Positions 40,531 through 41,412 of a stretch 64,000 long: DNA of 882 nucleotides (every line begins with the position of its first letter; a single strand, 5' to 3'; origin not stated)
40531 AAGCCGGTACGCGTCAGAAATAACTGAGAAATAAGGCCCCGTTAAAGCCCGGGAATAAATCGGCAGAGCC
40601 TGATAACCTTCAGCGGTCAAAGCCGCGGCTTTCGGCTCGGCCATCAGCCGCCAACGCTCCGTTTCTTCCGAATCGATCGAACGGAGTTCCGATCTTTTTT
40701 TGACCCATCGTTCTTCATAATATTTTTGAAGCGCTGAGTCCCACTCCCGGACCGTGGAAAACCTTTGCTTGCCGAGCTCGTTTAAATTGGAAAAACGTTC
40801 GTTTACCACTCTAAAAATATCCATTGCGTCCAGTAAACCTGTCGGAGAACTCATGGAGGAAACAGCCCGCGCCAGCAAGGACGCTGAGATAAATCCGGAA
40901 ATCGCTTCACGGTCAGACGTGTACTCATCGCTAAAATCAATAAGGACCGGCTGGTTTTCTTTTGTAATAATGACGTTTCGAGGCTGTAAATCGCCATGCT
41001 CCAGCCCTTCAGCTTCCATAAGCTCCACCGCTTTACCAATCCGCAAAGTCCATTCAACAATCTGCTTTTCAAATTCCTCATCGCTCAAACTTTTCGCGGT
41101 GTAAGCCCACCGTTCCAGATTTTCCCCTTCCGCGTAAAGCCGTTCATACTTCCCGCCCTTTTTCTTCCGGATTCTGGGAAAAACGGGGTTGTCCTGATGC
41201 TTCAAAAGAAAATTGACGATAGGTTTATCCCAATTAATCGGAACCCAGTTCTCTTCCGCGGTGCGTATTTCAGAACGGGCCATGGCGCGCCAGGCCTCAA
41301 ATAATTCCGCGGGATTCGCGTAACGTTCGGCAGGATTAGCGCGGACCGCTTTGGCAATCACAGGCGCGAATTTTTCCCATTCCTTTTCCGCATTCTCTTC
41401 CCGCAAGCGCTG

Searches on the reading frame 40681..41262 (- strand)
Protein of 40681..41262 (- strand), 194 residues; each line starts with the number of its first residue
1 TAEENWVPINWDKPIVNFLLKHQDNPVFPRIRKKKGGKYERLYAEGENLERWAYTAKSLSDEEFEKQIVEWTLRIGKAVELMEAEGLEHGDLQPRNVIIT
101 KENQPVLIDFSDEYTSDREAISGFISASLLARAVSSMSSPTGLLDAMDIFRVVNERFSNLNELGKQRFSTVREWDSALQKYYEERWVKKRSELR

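Call 18: search_protein_families(library=pfam, proteins=[window:40681-41262:-], max_evalue=1)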
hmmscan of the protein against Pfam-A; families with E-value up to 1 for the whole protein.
window:40681-41262:- (194 aa): 7 families
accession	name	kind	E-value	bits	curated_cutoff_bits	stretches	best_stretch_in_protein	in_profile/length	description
PF01636.29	APH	-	7.7e-06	26.3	23.2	1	47-112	129-196/239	Phosphotransferase enzyme family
PF01163.29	RIO1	-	2.5e-05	24.4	22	1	56-120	95-158/187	RIO domain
PF19974.5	TCAD9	-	7.9e-05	22.4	40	1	86-112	298-323/429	Ternary complex associated domain 9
PF00069.31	Pkinase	-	0.0002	21.3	31.7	1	43-110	79-142/263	Protein kinase domain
PF06293.20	Kdo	-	0.00028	20.8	21.3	1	47-110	103-166/207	Lipopolysaccharide kinase (Kdo/WaaP) family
PF07714.23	PK_Tyr_Ser-Thr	-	0.0078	16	23.1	1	65-110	101-146/258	Protein tyrosine and serine/threonine kinase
PF01633.27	Choline_kinase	-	0.079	12.7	29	1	86-116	163-192/300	Choline/ethanolamine kinase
